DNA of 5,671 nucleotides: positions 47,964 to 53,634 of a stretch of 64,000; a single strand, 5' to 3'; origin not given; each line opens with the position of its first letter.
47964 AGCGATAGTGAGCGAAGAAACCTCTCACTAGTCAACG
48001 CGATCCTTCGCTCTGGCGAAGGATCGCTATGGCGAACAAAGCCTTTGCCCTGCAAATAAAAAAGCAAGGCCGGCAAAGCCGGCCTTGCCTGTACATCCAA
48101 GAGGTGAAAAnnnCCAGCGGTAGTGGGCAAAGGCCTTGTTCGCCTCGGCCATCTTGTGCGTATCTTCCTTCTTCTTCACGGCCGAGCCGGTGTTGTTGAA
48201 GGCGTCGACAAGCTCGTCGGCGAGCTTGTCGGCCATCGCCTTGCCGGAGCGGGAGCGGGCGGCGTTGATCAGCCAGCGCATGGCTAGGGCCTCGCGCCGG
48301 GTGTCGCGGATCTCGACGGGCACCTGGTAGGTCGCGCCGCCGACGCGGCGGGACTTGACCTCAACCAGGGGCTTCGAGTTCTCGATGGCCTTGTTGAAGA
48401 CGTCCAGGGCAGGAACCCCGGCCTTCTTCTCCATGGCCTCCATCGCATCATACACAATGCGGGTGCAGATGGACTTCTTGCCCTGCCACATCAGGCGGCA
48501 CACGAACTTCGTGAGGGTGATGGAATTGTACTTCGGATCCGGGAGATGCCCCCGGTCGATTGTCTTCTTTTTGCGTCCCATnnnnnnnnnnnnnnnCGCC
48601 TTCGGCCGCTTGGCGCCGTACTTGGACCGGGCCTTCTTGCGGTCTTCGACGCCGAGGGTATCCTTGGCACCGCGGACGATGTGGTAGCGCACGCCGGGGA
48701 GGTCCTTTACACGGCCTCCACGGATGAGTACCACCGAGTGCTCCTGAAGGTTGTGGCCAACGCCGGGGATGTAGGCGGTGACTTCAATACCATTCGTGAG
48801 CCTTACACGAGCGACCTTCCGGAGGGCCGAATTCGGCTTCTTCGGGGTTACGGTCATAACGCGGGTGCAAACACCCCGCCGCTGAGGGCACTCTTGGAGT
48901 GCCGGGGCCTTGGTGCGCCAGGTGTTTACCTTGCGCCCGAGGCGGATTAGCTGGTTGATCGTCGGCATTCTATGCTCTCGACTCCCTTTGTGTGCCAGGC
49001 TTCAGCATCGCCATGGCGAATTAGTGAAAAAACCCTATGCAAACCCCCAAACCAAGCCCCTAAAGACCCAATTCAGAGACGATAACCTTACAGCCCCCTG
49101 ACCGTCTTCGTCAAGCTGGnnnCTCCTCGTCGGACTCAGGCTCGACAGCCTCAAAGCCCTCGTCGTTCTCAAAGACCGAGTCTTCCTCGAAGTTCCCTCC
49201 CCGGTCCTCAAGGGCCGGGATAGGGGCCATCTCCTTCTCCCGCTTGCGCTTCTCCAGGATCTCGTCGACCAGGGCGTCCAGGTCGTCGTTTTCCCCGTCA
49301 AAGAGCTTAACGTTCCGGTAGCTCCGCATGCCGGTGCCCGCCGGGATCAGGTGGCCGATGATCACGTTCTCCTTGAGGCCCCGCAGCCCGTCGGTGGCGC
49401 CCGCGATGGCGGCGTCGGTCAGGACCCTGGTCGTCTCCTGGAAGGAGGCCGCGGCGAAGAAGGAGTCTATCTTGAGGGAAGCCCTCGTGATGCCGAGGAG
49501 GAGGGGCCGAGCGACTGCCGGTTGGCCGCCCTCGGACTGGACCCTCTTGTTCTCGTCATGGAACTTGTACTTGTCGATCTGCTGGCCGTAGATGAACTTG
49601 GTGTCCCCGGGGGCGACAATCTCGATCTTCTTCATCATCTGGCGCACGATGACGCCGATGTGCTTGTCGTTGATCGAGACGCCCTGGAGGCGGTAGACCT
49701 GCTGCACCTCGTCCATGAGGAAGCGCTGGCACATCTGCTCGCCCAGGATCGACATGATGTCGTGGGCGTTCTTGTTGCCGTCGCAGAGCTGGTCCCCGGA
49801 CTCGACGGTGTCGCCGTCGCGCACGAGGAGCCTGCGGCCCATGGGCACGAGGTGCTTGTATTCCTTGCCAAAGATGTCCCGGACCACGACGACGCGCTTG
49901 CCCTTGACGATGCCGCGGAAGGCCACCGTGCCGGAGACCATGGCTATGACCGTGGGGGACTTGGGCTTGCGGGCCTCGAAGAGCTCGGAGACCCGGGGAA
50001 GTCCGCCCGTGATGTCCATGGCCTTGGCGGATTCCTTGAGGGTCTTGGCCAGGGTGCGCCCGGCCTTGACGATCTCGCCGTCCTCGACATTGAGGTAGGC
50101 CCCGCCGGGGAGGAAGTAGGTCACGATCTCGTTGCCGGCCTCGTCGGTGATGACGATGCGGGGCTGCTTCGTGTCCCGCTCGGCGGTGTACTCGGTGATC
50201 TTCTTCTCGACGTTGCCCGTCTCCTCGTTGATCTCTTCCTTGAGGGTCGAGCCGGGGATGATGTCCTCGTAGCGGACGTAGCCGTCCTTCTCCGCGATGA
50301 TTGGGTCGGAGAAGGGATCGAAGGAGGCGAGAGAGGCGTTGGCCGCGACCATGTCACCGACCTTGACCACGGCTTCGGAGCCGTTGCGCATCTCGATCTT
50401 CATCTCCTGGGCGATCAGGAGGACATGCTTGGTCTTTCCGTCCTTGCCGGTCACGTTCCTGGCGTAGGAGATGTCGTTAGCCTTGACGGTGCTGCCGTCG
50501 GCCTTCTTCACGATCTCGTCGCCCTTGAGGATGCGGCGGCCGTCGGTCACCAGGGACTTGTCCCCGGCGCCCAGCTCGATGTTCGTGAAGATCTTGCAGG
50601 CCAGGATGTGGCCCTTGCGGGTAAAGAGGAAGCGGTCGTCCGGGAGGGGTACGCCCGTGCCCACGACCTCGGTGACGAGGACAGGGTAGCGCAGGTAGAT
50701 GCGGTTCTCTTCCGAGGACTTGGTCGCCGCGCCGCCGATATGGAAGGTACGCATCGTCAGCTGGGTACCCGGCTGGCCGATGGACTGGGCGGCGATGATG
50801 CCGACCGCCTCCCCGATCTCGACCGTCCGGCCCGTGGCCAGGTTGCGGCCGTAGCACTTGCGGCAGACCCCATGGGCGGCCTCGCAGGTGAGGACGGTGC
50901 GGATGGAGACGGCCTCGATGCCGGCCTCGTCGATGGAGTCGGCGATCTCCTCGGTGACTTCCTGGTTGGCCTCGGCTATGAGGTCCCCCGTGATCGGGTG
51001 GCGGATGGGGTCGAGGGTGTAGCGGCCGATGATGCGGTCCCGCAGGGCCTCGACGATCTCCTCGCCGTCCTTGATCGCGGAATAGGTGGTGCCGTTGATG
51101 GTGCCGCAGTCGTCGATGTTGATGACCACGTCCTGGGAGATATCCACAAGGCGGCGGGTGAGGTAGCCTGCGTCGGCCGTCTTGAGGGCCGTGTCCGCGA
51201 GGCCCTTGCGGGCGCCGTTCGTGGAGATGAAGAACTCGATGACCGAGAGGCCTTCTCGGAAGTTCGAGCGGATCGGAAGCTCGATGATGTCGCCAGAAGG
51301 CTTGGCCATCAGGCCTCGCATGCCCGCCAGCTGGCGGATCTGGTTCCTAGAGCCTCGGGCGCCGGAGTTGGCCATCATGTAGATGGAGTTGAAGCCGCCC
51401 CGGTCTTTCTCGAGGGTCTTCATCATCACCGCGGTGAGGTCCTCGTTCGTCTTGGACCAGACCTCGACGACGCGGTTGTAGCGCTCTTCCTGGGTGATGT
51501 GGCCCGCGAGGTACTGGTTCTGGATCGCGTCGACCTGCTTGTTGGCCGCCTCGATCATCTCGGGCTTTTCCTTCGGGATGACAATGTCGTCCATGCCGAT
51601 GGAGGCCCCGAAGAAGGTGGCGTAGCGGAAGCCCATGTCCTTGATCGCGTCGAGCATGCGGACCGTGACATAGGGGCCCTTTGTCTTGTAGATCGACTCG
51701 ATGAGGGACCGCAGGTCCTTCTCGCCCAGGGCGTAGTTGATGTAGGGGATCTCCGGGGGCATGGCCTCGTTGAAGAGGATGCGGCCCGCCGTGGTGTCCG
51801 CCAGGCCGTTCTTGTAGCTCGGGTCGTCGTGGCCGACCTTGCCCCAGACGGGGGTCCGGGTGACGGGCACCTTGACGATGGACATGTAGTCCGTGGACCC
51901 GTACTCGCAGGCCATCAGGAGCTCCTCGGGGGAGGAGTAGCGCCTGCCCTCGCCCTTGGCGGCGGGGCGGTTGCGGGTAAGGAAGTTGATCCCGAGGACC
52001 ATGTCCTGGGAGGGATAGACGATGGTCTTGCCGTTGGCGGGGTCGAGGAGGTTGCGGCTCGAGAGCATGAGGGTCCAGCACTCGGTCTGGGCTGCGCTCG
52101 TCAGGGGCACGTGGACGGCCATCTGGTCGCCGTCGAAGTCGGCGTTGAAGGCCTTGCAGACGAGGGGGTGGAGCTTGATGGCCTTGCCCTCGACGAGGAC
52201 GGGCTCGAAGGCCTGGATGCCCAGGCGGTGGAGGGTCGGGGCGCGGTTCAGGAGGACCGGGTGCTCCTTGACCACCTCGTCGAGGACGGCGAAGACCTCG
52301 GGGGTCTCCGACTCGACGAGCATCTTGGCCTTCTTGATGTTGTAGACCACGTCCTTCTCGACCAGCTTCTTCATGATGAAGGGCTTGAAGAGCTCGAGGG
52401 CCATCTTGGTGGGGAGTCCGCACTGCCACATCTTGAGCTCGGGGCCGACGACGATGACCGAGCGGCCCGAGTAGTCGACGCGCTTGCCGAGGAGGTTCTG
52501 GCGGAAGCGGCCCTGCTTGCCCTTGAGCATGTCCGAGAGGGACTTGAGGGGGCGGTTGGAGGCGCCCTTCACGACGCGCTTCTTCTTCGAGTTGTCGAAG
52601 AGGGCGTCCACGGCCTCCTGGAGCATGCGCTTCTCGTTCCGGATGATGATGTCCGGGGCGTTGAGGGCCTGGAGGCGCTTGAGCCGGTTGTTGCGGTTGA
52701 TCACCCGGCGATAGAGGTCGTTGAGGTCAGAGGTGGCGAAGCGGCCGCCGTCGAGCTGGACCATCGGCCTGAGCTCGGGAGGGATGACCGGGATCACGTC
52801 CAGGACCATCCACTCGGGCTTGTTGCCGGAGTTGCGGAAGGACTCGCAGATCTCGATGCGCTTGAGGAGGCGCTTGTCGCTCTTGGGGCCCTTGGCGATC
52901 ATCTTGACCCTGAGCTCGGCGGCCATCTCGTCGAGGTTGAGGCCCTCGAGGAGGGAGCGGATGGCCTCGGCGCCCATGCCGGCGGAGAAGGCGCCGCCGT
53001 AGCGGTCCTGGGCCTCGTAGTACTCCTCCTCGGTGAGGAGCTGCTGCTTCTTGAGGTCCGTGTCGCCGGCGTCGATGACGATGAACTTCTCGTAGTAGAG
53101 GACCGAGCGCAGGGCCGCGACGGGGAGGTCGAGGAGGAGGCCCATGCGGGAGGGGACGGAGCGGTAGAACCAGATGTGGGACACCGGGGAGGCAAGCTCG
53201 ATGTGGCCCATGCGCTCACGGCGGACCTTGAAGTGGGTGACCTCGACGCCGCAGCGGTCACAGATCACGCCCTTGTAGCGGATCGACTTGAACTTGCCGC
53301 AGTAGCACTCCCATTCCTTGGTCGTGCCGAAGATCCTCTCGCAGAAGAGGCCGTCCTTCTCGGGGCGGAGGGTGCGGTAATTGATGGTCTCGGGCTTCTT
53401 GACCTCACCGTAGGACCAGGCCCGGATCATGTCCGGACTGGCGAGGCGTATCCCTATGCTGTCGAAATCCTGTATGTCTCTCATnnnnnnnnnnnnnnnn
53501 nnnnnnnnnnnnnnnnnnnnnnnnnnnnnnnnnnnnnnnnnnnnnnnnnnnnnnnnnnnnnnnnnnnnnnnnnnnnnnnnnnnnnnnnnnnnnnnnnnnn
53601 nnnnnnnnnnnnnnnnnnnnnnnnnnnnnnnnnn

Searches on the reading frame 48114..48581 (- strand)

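Call 62: search_protein_families(library=pfam, proteins=[window:48114-48581:-], max_evalue=1e-8)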
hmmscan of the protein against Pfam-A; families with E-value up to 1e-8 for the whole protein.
window:48114-48581:- (156 aa): 1 family
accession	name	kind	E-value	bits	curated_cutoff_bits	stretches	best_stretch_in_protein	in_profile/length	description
PF00177.27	Ribosomal_S7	-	2.6e-62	209.2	24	1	3-149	2-148/148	Ribosomal protein S7p/S5e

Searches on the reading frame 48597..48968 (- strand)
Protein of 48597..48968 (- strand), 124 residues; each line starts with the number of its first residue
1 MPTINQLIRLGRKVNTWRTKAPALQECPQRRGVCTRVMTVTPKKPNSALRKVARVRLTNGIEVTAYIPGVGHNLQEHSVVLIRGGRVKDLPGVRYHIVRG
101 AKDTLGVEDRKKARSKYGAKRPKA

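Call 62: search_protein_families(library=pfam, proteins=[window:48597-48968:-], max_evalue=1e-8)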
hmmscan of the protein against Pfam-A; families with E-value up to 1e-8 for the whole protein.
window:48597-48968:- (124 aa): 1 family
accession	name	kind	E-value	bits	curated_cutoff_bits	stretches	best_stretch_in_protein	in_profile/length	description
PF00164.32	Ribosom_S12_S23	-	6.5e-42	142.2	22.3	1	18-123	2-109/110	Ribosomal protein S12/S23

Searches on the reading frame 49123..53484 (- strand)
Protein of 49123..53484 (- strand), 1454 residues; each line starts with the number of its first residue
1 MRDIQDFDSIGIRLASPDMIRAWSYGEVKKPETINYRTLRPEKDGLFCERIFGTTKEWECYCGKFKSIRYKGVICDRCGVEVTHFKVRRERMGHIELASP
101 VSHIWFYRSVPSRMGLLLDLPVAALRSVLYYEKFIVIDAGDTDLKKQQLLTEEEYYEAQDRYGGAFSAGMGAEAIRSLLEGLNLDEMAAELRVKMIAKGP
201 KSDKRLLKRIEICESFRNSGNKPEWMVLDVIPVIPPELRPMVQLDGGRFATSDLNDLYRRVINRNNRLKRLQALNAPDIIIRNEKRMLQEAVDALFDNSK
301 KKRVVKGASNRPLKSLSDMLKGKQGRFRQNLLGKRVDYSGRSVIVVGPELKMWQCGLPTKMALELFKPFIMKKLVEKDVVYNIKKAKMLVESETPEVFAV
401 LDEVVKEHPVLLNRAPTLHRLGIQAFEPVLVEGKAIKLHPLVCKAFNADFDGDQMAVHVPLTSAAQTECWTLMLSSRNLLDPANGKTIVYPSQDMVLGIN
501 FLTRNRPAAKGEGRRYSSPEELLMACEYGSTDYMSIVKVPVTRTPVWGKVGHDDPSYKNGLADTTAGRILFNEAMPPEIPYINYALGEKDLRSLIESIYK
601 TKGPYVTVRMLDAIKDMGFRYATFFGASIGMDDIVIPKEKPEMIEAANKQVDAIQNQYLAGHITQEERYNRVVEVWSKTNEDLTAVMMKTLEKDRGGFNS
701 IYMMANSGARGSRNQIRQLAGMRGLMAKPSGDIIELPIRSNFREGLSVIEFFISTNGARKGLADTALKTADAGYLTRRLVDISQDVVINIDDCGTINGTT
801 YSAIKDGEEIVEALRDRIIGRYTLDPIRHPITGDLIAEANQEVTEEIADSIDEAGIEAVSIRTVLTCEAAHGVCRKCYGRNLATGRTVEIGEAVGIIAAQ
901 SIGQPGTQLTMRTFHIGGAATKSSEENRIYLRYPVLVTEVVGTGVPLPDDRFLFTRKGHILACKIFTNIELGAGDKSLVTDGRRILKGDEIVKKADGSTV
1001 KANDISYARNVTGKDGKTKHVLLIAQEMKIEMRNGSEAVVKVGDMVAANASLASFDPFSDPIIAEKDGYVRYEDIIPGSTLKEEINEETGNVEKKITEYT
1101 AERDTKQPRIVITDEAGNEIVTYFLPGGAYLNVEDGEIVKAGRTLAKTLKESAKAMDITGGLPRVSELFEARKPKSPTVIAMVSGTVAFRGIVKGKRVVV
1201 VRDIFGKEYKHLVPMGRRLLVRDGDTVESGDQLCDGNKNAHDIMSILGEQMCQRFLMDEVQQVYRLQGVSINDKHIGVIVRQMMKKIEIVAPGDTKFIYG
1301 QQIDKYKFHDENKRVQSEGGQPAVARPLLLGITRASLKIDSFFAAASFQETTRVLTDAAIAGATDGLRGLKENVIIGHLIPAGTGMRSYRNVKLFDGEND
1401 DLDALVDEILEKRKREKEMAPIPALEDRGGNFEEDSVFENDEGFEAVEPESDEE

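Call 62: search_protein_families(library=pfam, proteins=[window:49123-53484:-], max_evalue=1e-8)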
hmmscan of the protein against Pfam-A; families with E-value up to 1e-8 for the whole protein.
window:49123-53484:- (1454 aa): 5 families
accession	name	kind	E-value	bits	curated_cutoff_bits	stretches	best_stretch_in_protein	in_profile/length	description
PF04997.17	RNA_pol_Rpb1_1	-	1.7e-86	290.9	39.7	1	5-331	2-312/312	RNA polymerase Rpb1, domain 1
PF04998.22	RNA_pol_Rpb1_5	-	8.8e-72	242.2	28.5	1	745-1337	1-264/267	RNA polymerase Rpb1, domain 5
PF00623.25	RNA_pol_Rpb1_2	-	7.8e-38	130.8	25.3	1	384-474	75-165/166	RNA polymerase Rpb1, domain 2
PF04983.23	RNA_pol_Rpb1_3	-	7.7e-25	88.1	28.9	1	478-634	1-162/162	RNA polymerase Rpb1, domain 3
PF05000.22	RNA_pol_Rpb1_4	-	8.8e-20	71.1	24.8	1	663-743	1-107/107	RNA polymerase Rpb1, domain 4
